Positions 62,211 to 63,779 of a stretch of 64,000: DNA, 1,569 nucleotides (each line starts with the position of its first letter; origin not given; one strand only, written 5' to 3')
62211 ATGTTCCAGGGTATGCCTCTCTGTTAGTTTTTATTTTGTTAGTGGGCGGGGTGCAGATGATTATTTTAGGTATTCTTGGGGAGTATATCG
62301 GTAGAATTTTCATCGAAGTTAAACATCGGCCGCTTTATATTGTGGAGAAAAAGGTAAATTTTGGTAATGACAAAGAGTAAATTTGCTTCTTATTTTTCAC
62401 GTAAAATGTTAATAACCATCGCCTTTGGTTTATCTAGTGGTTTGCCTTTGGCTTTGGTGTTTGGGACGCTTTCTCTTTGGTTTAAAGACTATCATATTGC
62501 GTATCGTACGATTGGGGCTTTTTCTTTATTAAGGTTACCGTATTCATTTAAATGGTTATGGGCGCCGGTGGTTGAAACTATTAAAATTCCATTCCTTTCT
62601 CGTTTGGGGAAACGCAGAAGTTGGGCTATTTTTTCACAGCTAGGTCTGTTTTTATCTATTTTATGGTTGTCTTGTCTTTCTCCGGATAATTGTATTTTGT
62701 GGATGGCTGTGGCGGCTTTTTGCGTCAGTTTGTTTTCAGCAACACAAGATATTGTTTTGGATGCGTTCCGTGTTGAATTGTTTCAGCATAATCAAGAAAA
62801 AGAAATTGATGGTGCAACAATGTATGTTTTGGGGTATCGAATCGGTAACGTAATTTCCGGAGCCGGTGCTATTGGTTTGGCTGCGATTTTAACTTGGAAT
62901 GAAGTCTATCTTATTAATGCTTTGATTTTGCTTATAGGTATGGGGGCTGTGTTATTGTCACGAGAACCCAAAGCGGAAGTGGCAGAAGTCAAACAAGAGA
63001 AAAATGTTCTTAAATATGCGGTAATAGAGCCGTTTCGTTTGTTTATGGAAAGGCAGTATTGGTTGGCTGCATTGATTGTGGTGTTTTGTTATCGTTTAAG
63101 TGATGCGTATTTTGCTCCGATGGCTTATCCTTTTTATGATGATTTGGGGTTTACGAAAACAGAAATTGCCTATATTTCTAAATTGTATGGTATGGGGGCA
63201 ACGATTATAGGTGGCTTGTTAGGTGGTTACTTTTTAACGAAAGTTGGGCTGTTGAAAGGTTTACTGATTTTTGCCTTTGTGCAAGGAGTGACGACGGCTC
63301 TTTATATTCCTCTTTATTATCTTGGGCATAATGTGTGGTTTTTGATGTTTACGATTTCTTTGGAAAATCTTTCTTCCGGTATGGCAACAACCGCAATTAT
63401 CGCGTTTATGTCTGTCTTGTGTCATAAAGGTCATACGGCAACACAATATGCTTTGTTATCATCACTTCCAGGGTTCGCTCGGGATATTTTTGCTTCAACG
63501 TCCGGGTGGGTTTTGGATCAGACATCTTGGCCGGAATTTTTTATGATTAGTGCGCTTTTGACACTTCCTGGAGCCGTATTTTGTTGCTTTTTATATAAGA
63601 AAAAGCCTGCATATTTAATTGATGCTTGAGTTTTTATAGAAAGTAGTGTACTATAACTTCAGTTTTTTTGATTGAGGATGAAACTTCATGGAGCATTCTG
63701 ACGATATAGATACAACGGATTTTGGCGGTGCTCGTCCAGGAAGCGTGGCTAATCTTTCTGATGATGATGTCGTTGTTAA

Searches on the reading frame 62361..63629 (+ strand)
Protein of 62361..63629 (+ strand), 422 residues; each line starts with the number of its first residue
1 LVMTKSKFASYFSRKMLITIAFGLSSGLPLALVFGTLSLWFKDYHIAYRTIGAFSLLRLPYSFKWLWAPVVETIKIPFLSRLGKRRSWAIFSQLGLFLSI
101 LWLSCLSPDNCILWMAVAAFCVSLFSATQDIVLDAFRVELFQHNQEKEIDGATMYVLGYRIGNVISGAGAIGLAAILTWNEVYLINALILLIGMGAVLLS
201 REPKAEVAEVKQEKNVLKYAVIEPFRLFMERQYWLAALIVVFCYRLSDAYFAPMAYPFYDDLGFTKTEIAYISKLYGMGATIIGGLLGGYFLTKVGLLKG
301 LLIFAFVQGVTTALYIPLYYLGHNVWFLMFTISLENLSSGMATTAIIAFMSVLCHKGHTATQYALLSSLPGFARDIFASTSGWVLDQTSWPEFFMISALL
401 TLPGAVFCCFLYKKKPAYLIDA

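Call 48: search_protein_families(library=ncbifam, proteins=[window:62361-63629:+], max_evalue=0.001)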
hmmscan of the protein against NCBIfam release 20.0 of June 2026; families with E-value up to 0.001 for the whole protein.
window:62361-63629:+ (422 aa): 4 families
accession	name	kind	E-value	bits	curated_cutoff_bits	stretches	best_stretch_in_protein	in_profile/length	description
TIGR00901.2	2A0125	subfamily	5.5e-130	433.7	350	1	11-409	1-415/417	AmpG family muropeptide MFS transporter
NF008238.0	PRK11010.1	equivalog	2.7e-82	277.2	756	1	10-407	8-398/492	muropeptide MFS transporter AmpG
NF008867.0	PRK11902.1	equivalog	6.9e-80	269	656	1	8-407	7-399/419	muropeptide transporter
TIGR02718.1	sider_RhtX_FptX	subfamily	1.1e-29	103.6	356.15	1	18-402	4-381/390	RhtX/FptX family siderophore transporter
